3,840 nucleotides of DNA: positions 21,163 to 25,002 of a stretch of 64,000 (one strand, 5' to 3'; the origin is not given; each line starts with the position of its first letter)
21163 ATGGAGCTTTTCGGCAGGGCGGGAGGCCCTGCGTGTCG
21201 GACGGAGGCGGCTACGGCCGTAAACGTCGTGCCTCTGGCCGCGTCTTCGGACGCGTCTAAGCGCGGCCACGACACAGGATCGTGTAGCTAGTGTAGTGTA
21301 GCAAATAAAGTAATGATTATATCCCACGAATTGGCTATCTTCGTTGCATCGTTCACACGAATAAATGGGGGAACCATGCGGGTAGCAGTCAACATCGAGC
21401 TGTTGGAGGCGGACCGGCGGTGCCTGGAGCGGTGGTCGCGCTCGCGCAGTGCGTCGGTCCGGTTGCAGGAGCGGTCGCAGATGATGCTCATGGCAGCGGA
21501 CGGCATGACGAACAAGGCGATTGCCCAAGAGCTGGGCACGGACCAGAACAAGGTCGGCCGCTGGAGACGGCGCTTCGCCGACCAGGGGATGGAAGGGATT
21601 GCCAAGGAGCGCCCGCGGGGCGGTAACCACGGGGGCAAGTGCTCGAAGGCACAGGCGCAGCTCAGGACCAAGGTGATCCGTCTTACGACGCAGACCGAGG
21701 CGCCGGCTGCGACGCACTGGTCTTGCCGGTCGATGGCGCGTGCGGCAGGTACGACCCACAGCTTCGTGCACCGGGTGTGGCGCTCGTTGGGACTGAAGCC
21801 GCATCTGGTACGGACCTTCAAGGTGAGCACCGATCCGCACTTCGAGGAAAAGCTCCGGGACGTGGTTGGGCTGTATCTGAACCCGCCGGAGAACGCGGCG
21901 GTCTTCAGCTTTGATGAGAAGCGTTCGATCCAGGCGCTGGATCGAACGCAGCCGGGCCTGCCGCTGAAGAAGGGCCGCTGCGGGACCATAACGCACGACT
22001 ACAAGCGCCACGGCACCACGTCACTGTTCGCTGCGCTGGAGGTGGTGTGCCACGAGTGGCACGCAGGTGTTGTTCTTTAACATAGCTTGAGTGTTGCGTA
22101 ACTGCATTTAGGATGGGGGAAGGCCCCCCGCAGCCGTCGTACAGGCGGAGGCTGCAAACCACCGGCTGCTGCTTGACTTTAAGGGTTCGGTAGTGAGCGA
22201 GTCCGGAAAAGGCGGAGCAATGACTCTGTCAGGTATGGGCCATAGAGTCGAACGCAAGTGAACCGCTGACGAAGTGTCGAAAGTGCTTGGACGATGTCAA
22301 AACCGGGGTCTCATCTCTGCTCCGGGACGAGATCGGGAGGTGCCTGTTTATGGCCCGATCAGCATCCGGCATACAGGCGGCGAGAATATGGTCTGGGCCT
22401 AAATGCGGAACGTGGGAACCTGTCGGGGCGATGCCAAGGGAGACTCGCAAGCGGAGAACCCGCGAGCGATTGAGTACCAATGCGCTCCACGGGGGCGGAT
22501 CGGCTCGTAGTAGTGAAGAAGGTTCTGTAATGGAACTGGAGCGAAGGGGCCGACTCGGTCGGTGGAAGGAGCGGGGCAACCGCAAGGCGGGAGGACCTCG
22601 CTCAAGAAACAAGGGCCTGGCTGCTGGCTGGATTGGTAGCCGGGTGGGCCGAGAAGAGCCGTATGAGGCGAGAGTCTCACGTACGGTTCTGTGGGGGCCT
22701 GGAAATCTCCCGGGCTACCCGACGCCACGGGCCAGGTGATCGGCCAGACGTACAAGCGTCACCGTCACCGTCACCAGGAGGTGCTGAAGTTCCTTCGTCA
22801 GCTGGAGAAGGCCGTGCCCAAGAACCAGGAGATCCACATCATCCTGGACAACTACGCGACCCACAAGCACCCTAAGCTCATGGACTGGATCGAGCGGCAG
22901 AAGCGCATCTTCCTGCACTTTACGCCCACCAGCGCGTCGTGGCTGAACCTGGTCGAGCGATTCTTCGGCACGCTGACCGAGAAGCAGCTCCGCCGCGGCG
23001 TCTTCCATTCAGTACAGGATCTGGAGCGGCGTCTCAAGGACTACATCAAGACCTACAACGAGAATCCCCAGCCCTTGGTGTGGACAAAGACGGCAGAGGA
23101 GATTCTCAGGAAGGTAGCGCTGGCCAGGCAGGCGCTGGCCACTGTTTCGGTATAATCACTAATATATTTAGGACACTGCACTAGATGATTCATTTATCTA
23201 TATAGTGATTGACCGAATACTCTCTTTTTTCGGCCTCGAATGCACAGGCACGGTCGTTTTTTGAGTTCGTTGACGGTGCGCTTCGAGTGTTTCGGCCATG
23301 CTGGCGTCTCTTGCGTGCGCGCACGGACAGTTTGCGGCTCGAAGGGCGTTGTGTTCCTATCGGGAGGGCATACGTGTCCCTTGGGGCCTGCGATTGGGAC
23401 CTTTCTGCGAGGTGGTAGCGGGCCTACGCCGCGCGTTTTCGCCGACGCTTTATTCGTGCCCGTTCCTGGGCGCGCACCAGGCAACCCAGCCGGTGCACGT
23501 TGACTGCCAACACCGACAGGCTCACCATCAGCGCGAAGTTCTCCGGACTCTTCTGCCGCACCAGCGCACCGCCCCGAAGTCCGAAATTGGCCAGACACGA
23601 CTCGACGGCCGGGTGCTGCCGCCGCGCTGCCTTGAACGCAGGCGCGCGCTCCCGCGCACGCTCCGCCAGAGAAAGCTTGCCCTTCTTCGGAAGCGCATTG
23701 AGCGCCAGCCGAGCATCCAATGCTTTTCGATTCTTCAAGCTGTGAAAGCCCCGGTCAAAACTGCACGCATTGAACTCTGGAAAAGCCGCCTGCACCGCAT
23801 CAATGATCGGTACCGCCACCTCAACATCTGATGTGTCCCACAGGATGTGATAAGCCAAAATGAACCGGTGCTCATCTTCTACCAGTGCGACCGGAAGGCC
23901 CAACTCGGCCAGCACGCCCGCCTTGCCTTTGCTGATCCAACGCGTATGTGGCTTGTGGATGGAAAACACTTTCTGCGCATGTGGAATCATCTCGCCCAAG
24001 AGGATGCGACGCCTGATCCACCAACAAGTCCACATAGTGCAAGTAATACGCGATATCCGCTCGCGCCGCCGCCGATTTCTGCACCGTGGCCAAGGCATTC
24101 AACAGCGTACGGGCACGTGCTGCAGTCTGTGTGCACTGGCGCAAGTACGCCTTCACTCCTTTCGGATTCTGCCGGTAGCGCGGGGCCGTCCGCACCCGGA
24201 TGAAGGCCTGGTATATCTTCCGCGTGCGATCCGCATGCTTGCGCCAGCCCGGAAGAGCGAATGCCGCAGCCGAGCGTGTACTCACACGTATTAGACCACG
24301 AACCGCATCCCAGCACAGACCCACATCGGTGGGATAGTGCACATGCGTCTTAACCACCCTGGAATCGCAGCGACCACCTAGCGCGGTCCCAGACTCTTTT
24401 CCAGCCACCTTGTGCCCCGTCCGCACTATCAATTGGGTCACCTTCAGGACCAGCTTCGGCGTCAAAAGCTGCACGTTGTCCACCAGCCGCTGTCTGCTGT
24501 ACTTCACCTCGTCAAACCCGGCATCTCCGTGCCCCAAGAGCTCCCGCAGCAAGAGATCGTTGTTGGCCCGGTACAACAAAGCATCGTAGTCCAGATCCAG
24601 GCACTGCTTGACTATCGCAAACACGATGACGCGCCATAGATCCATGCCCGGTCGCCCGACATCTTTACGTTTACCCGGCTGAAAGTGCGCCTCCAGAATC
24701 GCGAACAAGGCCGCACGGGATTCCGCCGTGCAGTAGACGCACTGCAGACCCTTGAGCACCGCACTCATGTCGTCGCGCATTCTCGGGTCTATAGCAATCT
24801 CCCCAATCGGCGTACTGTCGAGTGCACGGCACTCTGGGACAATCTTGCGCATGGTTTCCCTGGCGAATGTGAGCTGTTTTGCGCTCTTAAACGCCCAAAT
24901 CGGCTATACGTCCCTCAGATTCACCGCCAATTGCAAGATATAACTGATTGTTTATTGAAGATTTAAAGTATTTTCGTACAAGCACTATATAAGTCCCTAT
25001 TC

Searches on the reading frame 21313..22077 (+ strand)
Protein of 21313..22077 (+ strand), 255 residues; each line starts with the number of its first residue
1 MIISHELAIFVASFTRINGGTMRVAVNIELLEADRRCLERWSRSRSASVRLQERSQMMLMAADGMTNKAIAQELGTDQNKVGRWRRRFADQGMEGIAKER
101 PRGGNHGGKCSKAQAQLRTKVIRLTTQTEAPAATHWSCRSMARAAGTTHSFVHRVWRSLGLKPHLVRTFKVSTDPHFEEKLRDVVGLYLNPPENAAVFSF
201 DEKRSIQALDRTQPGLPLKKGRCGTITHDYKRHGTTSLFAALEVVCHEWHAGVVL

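Call 14: search_protein_families(library=pfam, proteins=[window:21313-22077:+], max_evalue=0.001)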
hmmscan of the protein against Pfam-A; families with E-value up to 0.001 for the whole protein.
window:21313-22077:+ (255 aa): 4 families
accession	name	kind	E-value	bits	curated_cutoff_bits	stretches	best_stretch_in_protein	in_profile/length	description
PF13565.12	HTH_32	-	1.2e-09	39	33.7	1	81-156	2-73/73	Homeodomain-like domain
PF13384.12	HTH_23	-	3.5e-09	36.6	24.6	1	49-95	2-48/50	Homeodomain-like domain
PF13551.12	HTH_29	-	1.2e-08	35.4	28.1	1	56-114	3-62/64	Winged helix-turn helix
PF13518.12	HTH_28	-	2.4e-07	31.1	25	1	54-103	2-51/52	Helix-turn-helix domain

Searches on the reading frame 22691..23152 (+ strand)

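Call 14: search_protein_families(library=pfam, proteins=[window:22691-23152:+], max_evalue=0.001)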
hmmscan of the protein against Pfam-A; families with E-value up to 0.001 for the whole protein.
window:22691-23152:+ (154 aa): 3 families
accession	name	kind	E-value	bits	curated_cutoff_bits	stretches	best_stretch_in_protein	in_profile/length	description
PF13358.12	DDE_3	-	4.9e-16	59.4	28.6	1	26-111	59-145/146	DDE superfamily endonuclease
PF13333.12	rve_2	-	2e-05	25.1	22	1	89-124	1-36/56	Integrase core domain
PF13683.12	rve_3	-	8.3e-05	22.7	26.5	1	75-125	5-56/67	Integrase core domain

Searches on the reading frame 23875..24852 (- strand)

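Call 14: search_protein_families(library=pfam, proteins=[window:23875-24852:-], max_evalue=0.001)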
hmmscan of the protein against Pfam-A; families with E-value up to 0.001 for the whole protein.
window:23875-24852:- (326 aa): 0 families

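Call 60: search_protein_families(library=ncbifam, proteins=[window:23875-24852:-], max_evalue=0.001)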
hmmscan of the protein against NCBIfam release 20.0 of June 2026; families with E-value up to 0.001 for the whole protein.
window:23875-24852:- (326 aa): 2 families
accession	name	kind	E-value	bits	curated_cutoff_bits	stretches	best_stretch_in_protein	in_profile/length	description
NF033593.1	transpos_ISNCY_1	equivalog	2.6e-50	171.4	325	1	21-283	1-264/444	ISNCY family transposase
NF033578.1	transpos_IS5_1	equivalog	7.2e-05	22.1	275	1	54-280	32-250/419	IS5 family transposase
